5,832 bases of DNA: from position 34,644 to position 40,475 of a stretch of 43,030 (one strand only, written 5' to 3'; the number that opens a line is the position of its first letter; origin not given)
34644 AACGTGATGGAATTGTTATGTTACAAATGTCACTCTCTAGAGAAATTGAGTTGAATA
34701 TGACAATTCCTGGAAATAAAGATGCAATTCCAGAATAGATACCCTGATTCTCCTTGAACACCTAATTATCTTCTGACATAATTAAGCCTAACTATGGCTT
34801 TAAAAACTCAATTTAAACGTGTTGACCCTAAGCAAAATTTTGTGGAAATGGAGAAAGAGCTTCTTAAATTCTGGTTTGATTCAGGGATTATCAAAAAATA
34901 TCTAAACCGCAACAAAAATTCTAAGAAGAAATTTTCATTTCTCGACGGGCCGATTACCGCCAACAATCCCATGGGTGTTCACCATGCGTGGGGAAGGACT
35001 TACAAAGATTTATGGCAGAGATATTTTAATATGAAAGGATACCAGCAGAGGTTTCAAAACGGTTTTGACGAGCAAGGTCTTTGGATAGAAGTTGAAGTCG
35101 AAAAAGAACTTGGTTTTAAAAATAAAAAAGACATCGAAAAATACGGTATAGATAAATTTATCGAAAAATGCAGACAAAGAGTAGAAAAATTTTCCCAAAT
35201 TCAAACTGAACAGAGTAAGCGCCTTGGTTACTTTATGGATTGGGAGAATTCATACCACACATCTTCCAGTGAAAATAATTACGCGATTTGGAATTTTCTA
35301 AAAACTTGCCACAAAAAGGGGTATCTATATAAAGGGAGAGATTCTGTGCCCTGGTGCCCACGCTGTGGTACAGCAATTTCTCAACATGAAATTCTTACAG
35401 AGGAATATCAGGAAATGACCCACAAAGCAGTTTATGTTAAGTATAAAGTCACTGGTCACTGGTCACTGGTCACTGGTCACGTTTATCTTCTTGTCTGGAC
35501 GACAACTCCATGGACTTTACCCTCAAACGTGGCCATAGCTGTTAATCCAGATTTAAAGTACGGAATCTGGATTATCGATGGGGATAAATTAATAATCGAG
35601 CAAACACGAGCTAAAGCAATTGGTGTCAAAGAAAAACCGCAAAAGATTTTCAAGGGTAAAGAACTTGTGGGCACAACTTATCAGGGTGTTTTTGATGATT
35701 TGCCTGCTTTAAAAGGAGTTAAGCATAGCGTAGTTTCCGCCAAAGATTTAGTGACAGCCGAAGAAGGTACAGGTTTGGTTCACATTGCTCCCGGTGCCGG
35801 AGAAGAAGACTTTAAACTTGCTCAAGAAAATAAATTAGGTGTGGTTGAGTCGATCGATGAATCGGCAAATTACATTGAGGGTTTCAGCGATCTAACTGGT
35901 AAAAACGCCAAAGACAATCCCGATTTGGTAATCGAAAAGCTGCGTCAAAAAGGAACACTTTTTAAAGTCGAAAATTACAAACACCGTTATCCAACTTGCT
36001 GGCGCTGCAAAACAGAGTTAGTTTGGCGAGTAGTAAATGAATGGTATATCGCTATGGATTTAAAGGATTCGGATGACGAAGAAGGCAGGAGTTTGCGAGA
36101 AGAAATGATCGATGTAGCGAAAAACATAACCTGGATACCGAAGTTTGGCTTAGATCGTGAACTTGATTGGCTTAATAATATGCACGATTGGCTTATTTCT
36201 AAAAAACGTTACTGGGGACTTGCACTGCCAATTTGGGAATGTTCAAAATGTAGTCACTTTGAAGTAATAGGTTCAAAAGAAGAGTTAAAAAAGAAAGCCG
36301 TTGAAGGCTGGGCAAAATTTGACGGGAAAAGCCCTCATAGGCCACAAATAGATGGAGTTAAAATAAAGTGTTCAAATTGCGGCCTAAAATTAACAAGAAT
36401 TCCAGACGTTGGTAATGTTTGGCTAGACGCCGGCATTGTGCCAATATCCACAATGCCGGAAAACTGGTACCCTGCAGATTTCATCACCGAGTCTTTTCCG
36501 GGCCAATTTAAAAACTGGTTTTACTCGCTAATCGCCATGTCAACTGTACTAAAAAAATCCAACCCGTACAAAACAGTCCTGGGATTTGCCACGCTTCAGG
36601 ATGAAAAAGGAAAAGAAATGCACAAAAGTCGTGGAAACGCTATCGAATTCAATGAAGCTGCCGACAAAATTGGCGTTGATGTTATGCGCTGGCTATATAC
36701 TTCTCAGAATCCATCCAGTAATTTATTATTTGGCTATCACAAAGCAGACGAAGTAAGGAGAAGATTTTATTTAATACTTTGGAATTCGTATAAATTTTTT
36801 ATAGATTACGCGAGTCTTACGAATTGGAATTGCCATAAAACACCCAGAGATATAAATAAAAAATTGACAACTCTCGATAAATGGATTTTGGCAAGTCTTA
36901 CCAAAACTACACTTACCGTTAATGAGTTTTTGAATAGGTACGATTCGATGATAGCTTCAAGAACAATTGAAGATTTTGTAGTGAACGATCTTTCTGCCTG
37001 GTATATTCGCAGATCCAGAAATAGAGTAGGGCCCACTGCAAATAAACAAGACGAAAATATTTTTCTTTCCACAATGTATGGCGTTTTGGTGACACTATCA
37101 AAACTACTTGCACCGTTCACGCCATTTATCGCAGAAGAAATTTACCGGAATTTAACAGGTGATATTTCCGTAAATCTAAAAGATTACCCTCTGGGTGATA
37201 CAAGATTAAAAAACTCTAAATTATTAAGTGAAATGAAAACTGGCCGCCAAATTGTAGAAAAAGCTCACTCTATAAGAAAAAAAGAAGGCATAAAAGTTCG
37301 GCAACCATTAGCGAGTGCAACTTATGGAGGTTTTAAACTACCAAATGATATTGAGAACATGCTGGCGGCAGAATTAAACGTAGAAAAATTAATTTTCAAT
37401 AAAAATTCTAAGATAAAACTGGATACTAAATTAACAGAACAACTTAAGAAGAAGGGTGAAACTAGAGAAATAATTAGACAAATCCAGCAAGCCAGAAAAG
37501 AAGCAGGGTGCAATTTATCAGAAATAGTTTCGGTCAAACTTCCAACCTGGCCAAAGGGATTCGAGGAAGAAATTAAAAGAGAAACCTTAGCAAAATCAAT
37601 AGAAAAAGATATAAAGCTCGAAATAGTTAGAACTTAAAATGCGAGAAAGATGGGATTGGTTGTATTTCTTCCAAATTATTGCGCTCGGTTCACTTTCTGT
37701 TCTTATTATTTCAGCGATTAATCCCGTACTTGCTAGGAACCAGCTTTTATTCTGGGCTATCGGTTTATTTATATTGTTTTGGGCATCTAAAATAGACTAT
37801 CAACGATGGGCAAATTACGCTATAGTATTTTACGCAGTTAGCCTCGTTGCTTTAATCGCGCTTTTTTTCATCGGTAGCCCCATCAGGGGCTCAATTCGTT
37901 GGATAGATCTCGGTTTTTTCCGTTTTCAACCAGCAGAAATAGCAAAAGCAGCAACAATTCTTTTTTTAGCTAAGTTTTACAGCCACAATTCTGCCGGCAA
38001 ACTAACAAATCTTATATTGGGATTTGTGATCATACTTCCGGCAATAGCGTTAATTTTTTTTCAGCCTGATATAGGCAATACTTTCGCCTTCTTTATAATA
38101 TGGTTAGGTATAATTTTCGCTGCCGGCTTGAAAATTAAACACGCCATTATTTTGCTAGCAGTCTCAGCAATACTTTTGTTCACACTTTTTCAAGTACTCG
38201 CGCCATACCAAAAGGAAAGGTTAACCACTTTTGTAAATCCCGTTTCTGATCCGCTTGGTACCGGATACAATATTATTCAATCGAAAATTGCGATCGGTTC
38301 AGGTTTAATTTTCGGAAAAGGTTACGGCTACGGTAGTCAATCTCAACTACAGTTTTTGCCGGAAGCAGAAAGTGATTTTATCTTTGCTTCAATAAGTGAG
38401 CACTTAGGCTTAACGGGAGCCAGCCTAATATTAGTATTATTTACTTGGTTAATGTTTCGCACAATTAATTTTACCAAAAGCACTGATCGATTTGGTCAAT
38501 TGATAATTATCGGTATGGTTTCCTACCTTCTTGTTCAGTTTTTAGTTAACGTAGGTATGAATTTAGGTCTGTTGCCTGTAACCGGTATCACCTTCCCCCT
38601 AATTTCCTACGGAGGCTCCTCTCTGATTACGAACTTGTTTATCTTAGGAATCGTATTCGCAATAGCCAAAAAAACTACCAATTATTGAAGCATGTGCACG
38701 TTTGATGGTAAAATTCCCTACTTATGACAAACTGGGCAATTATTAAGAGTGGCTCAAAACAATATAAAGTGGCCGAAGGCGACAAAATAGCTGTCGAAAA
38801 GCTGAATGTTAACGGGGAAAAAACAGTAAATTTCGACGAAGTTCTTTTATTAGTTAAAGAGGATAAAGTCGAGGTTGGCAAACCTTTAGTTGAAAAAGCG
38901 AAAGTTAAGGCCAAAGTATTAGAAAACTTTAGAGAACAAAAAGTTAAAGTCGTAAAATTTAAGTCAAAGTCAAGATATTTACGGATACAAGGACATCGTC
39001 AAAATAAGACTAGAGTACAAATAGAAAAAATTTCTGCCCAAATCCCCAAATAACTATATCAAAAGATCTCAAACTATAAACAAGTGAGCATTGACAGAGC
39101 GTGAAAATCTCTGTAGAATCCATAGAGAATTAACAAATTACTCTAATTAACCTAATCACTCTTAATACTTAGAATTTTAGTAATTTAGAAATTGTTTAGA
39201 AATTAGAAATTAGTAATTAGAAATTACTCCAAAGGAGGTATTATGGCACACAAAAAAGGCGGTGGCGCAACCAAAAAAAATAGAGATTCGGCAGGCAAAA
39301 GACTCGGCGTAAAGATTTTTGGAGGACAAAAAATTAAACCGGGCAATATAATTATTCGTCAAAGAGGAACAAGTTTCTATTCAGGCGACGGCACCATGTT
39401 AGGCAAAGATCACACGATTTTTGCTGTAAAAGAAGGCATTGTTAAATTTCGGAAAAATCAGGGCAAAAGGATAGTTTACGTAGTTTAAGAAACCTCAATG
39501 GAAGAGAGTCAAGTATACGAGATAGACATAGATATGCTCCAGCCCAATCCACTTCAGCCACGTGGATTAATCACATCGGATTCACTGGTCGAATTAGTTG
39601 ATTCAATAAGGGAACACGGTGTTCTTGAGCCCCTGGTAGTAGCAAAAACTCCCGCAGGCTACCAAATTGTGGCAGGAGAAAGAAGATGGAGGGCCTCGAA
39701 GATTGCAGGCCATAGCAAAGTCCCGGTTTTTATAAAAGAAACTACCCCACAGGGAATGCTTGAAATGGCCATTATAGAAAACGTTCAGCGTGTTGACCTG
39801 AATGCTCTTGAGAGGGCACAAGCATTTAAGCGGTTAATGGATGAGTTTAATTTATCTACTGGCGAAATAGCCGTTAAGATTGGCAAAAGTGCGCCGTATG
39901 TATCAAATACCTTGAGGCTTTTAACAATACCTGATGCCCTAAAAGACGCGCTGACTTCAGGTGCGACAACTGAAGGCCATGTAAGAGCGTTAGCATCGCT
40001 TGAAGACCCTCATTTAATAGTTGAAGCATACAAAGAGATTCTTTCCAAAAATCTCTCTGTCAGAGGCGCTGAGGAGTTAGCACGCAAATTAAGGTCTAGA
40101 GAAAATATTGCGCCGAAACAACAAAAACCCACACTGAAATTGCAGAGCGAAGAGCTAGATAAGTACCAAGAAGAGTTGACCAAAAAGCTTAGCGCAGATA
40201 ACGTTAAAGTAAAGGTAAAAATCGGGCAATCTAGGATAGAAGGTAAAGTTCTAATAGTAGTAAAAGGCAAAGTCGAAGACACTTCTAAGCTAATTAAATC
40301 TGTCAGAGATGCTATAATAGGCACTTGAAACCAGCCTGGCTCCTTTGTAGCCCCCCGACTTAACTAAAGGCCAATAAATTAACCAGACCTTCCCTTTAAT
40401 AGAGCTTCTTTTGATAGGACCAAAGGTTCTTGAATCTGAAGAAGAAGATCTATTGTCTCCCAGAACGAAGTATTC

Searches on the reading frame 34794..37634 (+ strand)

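Call 78: search_protein_families(library=pfam, proteins=[window:34794-37634:+], max_evalue=0.001)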
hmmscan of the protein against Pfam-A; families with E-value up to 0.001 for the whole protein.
window:34794-37634:+ (947 aa): 4 families
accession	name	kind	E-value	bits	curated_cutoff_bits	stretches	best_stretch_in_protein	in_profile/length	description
PF00133.28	tRNA-synt_1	-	3.2e-82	276.9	22.7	1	23-637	2-404/414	tRNA synthetases class I (I, L, M and V)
PF08264.19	Anticodon_1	-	8.9e-26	91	25.1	1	695-839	1-144/148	Anticodon-binding domain of tRNA ligase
PF19302.4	DUF5915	-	4.4e-11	43.1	27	1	856-938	82-172/195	Domain of unknown function (DUF5915)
PF09334.17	tRNA-synt_1g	-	7.4e-11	41.9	20.1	1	57-200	11-135/391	tRNA synthetases class I (M)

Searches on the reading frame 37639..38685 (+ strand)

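Call 78: search_protein_families(library=pfam, proteins=[window:37639-38685:+], max_evalue=0.001)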
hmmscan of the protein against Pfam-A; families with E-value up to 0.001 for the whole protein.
window:37639-38685:+ (349 aa): 1 family
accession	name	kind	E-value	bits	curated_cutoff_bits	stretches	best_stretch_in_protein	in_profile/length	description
PF01098.24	FTSW_RODA_SPOVE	-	1e-88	298.2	26.4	1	29-347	35-355/356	Cell cycle protein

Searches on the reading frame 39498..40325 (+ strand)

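Call 78: search_protein_families(library=pfam, proteins=[window:39498-40325:+], max_evalue=0.001)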
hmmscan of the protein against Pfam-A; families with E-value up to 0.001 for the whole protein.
window:39498-40325:+ (276 aa): 3 families
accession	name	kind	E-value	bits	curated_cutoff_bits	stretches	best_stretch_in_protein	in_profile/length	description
PF02195.25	ParB_N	-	1.6e-30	105.4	26.3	1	5-97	2-95/95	ParB N-terminal domain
PF17762.8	HTH_ParB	-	1.5e-29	102.5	22.6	1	100-199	2-101/102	ParB HTH domain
PF08535.16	KorB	-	7e-05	23.2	22.3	1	120-196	5-76/89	KorB domain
